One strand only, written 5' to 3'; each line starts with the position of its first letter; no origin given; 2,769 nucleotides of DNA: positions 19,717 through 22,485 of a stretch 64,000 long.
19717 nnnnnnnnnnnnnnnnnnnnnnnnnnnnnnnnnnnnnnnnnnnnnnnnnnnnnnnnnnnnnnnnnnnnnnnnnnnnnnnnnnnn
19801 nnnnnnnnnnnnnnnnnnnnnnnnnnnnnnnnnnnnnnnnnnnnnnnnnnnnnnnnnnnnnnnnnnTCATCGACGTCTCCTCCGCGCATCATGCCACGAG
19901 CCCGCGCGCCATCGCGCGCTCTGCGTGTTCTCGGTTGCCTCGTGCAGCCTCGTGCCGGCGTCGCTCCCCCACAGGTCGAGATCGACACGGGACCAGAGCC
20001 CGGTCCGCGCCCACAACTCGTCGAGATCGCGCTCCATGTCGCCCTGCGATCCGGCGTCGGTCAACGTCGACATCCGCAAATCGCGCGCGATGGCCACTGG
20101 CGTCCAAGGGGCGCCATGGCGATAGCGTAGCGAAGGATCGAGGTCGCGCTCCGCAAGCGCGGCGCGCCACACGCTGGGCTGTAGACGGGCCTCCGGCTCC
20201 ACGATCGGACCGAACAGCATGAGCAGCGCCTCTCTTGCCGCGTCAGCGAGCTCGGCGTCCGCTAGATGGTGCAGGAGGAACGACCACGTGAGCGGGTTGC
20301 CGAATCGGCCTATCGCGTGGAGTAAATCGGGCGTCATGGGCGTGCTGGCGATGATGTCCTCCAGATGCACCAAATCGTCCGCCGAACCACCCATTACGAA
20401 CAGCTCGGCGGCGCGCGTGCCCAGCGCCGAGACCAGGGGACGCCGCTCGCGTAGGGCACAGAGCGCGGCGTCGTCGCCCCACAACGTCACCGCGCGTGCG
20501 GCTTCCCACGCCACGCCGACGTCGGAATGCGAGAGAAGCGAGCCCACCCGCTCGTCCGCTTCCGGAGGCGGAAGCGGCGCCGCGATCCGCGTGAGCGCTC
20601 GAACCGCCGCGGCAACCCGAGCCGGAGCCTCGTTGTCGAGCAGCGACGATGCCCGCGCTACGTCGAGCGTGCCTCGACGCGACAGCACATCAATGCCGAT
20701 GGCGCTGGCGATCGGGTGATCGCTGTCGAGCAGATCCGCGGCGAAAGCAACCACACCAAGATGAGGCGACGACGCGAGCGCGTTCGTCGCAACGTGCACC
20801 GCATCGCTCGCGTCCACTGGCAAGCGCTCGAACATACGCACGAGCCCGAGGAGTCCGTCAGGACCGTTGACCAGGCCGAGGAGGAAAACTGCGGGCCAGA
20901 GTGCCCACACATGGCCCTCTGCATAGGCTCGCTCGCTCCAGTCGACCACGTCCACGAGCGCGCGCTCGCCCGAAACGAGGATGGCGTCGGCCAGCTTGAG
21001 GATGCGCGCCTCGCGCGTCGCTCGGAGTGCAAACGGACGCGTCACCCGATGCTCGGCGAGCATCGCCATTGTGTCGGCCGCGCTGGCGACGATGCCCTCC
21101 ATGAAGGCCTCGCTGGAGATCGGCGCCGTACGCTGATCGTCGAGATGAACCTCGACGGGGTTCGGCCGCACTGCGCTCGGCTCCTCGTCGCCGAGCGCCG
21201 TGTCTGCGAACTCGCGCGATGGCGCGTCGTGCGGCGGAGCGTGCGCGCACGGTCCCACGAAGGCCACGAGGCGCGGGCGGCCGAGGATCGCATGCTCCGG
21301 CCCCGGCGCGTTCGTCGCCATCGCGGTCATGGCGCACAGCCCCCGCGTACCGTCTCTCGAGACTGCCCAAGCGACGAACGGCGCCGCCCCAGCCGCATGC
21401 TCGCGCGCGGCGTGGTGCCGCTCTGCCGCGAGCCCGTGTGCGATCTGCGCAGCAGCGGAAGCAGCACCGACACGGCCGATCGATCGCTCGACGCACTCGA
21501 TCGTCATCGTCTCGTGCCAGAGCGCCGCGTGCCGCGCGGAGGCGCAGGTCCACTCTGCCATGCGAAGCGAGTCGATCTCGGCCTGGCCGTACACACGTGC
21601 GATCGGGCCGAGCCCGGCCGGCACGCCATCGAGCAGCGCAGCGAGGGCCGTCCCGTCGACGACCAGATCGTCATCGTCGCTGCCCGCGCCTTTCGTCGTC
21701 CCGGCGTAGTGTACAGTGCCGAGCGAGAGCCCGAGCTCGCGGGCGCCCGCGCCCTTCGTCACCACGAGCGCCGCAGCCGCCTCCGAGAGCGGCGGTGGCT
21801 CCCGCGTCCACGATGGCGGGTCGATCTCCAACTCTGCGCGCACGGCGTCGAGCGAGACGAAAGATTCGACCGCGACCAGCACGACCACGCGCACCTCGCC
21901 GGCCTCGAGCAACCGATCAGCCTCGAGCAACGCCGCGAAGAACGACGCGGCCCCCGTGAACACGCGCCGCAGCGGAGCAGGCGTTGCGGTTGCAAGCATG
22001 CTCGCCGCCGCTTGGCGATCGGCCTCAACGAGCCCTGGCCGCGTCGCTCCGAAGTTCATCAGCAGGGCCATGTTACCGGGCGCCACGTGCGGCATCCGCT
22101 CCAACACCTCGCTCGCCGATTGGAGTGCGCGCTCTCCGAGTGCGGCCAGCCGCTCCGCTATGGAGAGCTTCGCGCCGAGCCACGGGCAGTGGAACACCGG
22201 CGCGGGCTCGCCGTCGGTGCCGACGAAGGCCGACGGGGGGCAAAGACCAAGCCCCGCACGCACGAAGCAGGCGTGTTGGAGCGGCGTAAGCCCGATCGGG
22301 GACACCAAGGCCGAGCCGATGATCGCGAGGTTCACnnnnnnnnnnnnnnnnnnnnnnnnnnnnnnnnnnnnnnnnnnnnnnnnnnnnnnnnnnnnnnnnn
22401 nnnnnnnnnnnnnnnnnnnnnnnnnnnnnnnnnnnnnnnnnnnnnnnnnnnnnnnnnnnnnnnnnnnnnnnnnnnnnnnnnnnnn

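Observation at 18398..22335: Uncharacterised three-gene cargo downstream of vgrG1: catalytic-Cys-less ketosynthase-like/HEAT protein, beta-helix mini-protein and a hyper-acidic protein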

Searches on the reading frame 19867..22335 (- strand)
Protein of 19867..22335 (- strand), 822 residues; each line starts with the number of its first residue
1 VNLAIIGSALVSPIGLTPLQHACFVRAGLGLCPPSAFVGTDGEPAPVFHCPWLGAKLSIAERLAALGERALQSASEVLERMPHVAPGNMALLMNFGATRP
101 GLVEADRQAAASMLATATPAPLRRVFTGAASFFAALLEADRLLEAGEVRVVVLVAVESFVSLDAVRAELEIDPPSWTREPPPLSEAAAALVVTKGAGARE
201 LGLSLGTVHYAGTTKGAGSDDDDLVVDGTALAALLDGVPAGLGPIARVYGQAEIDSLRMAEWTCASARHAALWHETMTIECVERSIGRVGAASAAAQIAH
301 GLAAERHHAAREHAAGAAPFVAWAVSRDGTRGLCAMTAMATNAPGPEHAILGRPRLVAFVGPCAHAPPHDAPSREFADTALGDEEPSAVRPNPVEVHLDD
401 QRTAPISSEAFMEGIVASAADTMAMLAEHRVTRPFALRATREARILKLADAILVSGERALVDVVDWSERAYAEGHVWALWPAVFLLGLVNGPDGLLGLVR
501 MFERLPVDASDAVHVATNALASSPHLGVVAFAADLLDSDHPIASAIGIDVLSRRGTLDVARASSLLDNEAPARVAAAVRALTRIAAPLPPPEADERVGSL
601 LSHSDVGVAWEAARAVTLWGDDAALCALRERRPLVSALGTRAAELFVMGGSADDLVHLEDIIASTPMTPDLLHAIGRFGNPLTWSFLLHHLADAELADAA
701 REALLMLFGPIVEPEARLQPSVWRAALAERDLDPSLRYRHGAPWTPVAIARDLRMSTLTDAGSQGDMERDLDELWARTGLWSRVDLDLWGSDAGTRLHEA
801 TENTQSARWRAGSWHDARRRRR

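Call 3: search_protein_families(library=pfam, proteins=[window:19867-22335:-], max_evalue=0.1)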
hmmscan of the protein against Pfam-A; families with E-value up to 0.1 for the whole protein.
window:19867-22335:- (822 aa): 1 family
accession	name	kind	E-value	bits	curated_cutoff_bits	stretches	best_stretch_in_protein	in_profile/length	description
PF21866.1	DUF6915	-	0.092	13.4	27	0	263-307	34-78/102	Domain of unknown function (DUF6915)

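Call 4: search_protein_families(library=ncbifam, proteins=[window:19867-22335:-], max_evalue=0.1)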
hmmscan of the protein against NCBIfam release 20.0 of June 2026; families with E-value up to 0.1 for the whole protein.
window:19867-22335:- (822 aa): 2 families
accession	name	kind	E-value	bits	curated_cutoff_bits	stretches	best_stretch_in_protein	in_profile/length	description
NF004798.0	PRK06147.1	equivalog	1.4e-14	54.1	342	1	2-312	5-322/349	3-oxoacyl-(acyl carrier protein) synthase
TIGR02270.1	TIGR02270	subfamily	2.7e-12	46.4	206.8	1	441-713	37-300/410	TIGR02270 family protein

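Call 7: find_homologous_proteins(query=window:19867-22335:-)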
Query window:19867-22335:- (822 aa): 8 proteins with E <= 0.001 among 8000 candidates.
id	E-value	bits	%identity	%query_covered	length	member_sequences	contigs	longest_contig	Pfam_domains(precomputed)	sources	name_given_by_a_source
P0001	0.0e+0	1798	100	100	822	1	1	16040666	-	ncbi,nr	ncbi:Hypothetical protein A7982_03856 [Minicystis rosea]|nr:Hypothetical protein A7982_03856 [Minicy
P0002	0.0e+0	1480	85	100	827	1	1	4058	-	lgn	-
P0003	0.0e+0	1314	75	100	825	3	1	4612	PF13646.13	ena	-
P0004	9.1e-235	800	81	57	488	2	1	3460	PF13646.13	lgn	-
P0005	5.6e-143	496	55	58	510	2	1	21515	PF13646.13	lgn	-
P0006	5.5e-138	480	53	57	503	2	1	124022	-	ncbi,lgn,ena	-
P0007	1.3e-130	455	53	57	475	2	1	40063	PF13646.13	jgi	jgi:hypothetical protein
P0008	1.2e-128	449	51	58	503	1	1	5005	-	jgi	jgi:hypothetical protein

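Call 17: find_encoding_contigs(protein=P0006, flank=10000, max_places=3)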
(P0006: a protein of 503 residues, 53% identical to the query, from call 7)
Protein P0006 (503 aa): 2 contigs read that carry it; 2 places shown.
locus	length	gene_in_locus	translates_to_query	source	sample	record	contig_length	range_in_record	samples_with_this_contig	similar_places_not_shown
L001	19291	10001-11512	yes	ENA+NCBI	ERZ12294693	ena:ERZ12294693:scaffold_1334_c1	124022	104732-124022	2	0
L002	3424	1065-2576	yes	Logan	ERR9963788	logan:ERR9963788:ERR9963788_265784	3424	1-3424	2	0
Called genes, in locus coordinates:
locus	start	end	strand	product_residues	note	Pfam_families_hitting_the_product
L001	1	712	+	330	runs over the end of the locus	PF09937:DUF2169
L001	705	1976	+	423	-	-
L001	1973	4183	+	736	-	PF05954:Phage_GPD, PF04717:Phage_base_V (faint), PF22178:Gp5_trimer_C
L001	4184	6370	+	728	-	PF05954:Phage_GPD, PF04717:Phage_base_V (faint), PF22178:Gp5_trimer_C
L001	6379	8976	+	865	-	PF05954:Phage_GPD, PF04717:Phage_base_V (weak), PF20093:DUF6484 (weak), PF22178:Gp5_trimer_C (weak)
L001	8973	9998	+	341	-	-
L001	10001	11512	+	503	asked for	-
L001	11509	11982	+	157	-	-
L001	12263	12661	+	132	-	-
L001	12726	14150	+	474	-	-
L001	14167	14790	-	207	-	-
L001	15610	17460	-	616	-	-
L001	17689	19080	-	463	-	PF01527:HTH_Tnp_1 (faint), PF00665:rve, PF24764:rva_4 (weak), PF13683:rve_3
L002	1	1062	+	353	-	?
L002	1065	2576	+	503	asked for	-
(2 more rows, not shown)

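Call 18: find_encoding_contigs(protein=P0007, flank=10000, max_places=3)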
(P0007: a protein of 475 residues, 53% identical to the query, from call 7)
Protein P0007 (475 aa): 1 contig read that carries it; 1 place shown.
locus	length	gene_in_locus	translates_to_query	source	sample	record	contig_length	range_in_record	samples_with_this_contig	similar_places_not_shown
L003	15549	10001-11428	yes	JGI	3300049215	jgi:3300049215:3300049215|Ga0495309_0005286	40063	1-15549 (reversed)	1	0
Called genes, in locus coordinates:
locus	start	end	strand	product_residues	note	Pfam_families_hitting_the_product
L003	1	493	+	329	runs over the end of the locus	PF09937:DUF2169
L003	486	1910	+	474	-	-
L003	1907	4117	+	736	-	PF05954:Phage_GPD, PF04717:Phage_base_V (faint), PF22178:Gp5_trimer_C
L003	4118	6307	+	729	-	PF05954:Phage_GPD, PF22178:Gp5_trimer_C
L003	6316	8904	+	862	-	PF05954:Phage_GPD, PF04717:Phage_base_V, PF20093:DUF6484 (weak), PF22178:Gp5_trimer_C (weak)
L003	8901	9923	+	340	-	-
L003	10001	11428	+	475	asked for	PF13646:HEAT_2 (faint)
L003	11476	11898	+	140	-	-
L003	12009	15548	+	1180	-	?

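Call 19: find_encoding_contigs(protein=P0005, flank=10000, max_places=3)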
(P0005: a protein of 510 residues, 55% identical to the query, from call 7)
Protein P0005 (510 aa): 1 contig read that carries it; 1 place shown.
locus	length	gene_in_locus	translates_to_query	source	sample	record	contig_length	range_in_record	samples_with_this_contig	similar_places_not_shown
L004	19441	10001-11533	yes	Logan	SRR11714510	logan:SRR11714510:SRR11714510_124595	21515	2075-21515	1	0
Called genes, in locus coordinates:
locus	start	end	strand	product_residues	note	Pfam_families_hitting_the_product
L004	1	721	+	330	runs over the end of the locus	PF09937:DUF2169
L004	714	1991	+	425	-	-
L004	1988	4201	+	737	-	PF05954:Phage_GPD, PF04717:Phage_base_V (weak), PF22178:Gp5_trimer_C, PF06715:Gp5_C (faint)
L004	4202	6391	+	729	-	PF05954:Phage_GPD, PF04717:Phage_base_V (weak), PF22178:Gp5_trimer_C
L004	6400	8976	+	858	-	PF05954:Phage_GPD, PF04717:Phage_base_V (weak), PF20093:DUF6484 (weak), PF22178:Gp5_trimer_C (weak)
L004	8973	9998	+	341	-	-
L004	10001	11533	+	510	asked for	PF13646:HEAT_2 (faint)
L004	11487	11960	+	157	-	-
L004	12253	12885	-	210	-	-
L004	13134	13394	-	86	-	PF01202:SKI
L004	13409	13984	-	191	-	-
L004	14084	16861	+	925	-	PF05954:Phage_GPD, PF04717:Phage_base_V, PF22178:Gp5_trimer_C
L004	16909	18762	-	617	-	PF09937:DUF2169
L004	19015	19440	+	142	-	?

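Call 20: search_protein_families(library=ncbifam, proteins=[L001:8973-9998:+, L001:10001-11512:+, L001:11509-11982:+, L001:705-1976:+, L001:12263-12661:+, L001:12726-14150:+, L003:12009-15548:+], max_evalue=0.1)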
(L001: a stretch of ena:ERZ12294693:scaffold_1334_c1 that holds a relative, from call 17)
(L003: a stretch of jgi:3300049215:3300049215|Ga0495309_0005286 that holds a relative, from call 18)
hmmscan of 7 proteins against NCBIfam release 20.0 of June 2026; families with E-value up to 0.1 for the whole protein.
L001:8973-9998:+ (341 aa): 1 family
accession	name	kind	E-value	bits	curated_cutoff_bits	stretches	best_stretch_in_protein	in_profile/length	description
NF004798.0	PRK06147.1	equivalog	1.2e-12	47.7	342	1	2-311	5-321/349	3-oxoacyl-(acyl carrier protein) synthase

L001:10001-11512:+ (503 aa): 2 families
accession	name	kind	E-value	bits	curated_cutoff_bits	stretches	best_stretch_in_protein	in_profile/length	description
NF009188.0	PRK12536.1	subfamily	0.019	14.9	250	1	395-483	83-172/190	RNA polymerase sigma factor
NF058505.1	phyc_lyase_CpeY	equivalog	0.049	12.2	600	1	174-279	84-191/419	C-phycoerythrin alpha-cysteine-82 phycoerythrobilin lyase CpeY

L001:11509-11982:+ (157 aa): 0 families

L001:705-1976:+ (423 aa): 0 families

L001:12263-12661:+ (132 aa): 0 families

L001:12726-14150:+ (474 aa): 0 families

L003:12009-15548:+ (1180 aa): 5 families
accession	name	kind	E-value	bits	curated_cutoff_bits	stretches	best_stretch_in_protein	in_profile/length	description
TIGR01643.1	YD_repeat_2x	repeat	4e-70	229.7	15.8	12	744-785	1-42/42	YD repeat-containing protein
NF033559.2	transpos_IS1634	equivalog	6.5e-43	147.5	100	1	51-460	34-393/483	IS1634 family transposase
NF041261.1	RHS_core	equivalog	8.2e-40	136.5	2000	3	631-967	425-763/1261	RHS element core protein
NF033592.1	transpos_IS4_1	equivalog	0.00022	20.5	115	0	110-241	47-174/332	IS4 family transposase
NF004071.0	PRK05580.2-3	equivalog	0.021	12.7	1105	1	1033-1097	259-322/735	primosomal protein N'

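Call 21: search_protein_families(library=pfam, proteins=[L001:11509-11982:+, L003:11476-11898:+, L001:8973-9998:+, L001:12263-12661:+, L001:12726-14150:+, L003:12009-15548:+, L001:705-1976:+], max_evalue=10)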
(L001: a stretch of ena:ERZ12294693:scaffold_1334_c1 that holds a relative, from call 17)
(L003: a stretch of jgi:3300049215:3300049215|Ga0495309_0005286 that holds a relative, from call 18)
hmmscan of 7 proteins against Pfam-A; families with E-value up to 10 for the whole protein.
L001:11509-11982:+ (157 aa): 1 family
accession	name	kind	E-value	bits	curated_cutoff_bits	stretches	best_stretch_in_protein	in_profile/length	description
PF10106.14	DUF2345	-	0.05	13.9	30.7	1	87-137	93-143/151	Uncharacterized protein conserved in bacteria (DUF2345)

L003:11476-11898:+ (140 aa): 1 family
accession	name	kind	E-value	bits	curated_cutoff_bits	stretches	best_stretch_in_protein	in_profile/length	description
PF10106.14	DUF2345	-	0.015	15.6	30.7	1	79-121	93-137/151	Uncharacterized protein conserved in bacteria (DUF2345)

L001:8973-9998:+ (341 aa): 0 families

L001:12263-12661:+ (132 aa): 1 family
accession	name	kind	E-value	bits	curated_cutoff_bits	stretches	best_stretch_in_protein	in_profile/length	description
PF19863.4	DUF6337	-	0.033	13.9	25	1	10-81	53-122/353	Family of unknown function (DUF6337)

L001:12726-14150:+ (474 aa): 2 families
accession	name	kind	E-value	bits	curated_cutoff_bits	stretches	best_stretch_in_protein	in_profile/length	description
PF05076.18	SUFU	-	0.099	13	25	1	110-188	85-171/172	Suppressor of fused protein (SUFU)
PF05672.16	MAP7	-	0.22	11.8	28.5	1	198-240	6-48/153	MAP7 (E-MAP-115) family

L003:12009-15548:+ (1180 aa): 6 families
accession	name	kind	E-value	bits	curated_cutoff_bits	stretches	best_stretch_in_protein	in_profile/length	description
PF05593.20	RHS_repeat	-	3.6e-84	276.2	22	16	744-781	1-38/38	RHS Repeat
PF25023.1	TEN_YD-shell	-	2.5e-07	29.6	50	4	1089-1160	319-390/909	Teneurin YD-shell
PF13546.12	DDE_5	-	0.0052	16.8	27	1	119-222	30-131/272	DDE superfamily endonuclease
PF01609.27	DDE_Tnp_1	-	0.011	15.9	23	1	170-461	7-172/200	Transposase DDE domain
PF19653.4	DUF6156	-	0.029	14.9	27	1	494-534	36-75/96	Family of unknown function (DUF6156)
PF24388.1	Permuted_GreAB-C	-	0.11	12.6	27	0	481-505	24-50/54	Permuted GreAB-C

L001:705-1976:+ (423 aa): 1 family
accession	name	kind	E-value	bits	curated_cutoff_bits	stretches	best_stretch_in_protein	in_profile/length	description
PF17925.6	TetR_C_20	-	7.8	7.2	26.5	1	391-414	15-38/107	Tetracyclin repressor-like, C-terminal domain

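Call 34: predict_structure(alignment_id=A1)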
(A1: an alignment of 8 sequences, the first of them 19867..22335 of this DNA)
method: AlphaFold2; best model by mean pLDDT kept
length: 822 residues; sequences in the alignment: 8
mean_pLDDT: 44.7   pTM: 0.37
mean pLDDT of the five models: 44.7, 41.4, 41.3, 40.9, 39.9
residues with pLDDT >= 90: 6; 70-90: 135; 50-70: 144; < 50: 537
segments of 3 or more residues with pLDDT < 50: 1-140, 142-144, 146-407, 429-440, 631-635, 644-665, 679-682, 733-736, 745-822
pLDDT, mean of each block of 10 residues (from residue 1): 25 22 22 24 24 30 40 42 37 33 38 40 40 46 42 28 25 23 24 23 23 23 26 29 26 29 25 24 24 27 26 26 25 23 25 22 29 29 27 30 40 54 56 37 61 65 77 75 77 74 80 80 76 87 90 85 85 86 72 72 58 60 58 49 46 39 53 56 60 74 69 55 63 51 49 46 43 37 30 37 33 30 31
secondary structure, 60 per line:
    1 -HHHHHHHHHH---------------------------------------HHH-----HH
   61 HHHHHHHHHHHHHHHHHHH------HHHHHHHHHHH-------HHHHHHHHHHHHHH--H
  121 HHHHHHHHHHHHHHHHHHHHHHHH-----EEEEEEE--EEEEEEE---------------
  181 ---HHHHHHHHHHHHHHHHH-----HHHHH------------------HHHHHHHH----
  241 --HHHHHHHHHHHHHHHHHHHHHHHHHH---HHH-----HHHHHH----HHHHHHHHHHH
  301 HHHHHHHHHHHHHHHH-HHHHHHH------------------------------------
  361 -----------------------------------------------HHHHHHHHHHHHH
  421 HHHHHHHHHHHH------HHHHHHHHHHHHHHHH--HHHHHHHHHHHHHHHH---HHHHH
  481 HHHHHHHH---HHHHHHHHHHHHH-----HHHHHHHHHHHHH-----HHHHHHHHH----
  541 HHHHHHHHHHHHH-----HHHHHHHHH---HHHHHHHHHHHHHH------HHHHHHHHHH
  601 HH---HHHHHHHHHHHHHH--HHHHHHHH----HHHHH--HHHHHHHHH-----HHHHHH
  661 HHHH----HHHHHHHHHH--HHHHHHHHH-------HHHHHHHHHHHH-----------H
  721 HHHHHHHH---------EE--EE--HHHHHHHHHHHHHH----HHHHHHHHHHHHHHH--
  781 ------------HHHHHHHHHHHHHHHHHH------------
elements in order (helices of 4 or more, strands of 3 or more residues): H2-11 H59-79 H86-96 H104-117 H120-144 E150-156 E159-165 H184-200 H206-210 H229-236 H243-268 H280-285 H290-316 H318-324 H408-432 H439-454 H457-472 H476-488 H492-504 H510-522 H528-536 H541-553 H559-567 H571-584 H591-602 H606-619 H622-629 H634-638 H641-649 H655-664 H669-678 H681-689 H697-708 H720-728 H746-759 H764-778 H793-810

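Call 36: search_protein_representatives(protein=window:19867-22335:-)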
Query: 822 residues. Proteins with E-value up to 0.001 (for the whole library): 379; up to 1e-10: 317; up to 1e-30: 223. The best 150 are listed.
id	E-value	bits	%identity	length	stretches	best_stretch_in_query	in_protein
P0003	0.0e+00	1314.2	76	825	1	1-818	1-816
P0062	1.5e-135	469.9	41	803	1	1-801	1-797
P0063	4.6e-135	468.3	53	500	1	341-822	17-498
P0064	1.4e-130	453.4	39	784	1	2-793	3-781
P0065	3.7e-126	438.8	64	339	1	1-339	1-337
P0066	1.3e-118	413.9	52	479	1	350-818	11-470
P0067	8.2e-108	378.2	38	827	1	1-787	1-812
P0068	7.6e-100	351.8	45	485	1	349-815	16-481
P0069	4.5e-98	346.0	56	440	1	344-693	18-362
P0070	9.6e-94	331.7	38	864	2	400-816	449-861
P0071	3.9e-92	326.3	35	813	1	2-796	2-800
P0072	5.0e-92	326.0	39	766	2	3-345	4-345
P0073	1.4e-91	324.5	35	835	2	397-794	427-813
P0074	4.2e-89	316.3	36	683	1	118-793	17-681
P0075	4.2e-89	316.3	36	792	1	3-790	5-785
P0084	4.5e-71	256.7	33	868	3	380-822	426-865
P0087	6.6e-68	246.2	41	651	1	381-787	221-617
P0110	1.2e-59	218.9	38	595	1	365-814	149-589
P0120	1.4e-57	212.1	38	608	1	405-820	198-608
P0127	6.1e-56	206.6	37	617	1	387-814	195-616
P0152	6.6e-53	196.6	38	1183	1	1-336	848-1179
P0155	9.6e-53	196.0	36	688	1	394-816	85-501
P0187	1.3e-48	182.4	35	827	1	380-815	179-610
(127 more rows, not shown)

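Call 57: search_protein_families(library=pfam, proteins=[P0152, P0120, P0127, P0187, P0155, P0087, P0110, P0062, P0084, P0070], max_evalue=0.001)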
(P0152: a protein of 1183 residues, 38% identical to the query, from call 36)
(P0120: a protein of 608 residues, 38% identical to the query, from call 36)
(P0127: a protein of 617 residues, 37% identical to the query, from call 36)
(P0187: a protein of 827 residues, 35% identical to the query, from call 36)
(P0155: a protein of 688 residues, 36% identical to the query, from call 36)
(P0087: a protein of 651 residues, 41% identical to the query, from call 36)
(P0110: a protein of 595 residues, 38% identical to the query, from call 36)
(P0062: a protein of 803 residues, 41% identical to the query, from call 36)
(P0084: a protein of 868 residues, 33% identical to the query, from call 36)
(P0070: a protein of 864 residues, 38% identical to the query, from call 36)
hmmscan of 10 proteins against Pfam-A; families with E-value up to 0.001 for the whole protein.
P0152 (1183 aa): 4 families
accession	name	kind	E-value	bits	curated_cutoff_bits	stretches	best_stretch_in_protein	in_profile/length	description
PF05954.17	Phage_GPD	-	5.3e-65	220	30.1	1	23-325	1-302/305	Phage tail baseplate hub (GPD)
PF22178.3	Gp5_trimer_C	-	1.5e-12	48.1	30.9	1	457-563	3-111/112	Bacteriophage T4 gp5 C-terminal trimerisation domain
PF04717.18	Phage_base_V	-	5.3e-08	33.6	23.8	1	372-438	10-75/75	Type VI secretion system/phage-baseplate injector OB domain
PF20093.5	DUF6484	-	0.00021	22.3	27.6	1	397-436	26-60/61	Domain of unknown function (DUF6484)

P0120 (608 aa): 0 families

P0127 (617 aa): 0 families

P0187 (827 aa): 0 families

P0155 (688 aa): 1 family
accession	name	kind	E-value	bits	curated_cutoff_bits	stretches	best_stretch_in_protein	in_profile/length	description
PF13646.12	HEAT_2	-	0.0006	20.5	27.7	0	253-308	6-60/88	HEAT repeats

P0087 (651 aa): 1 family
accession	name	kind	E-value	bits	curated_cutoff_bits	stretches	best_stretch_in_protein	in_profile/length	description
PF13646.12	HEAT_2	-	3.9e-06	27.5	27.7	1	397-464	2-69/88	HEAT repeats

P0110 (595 aa): 1 family
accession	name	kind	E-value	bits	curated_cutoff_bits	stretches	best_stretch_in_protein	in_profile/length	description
PF13646.12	HEAT_2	-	7.4e-07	29.8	27.7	0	342-399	4-61/88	HEAT repeats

P0062 (803 aa): 0 families

P0084 (868 aa): 1 family
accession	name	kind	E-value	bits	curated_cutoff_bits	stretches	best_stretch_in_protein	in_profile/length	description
PF13646.12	HEAT_2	-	2.2e-05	25.1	27.7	0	575-662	3-88/88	HEAT repeats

P0070 (864 aa): 1 family
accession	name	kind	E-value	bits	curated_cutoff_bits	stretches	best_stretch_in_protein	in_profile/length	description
PF13646.12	HEAT_2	-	0.00012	22.8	27.7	1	617-675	11-66/88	HEAT repeats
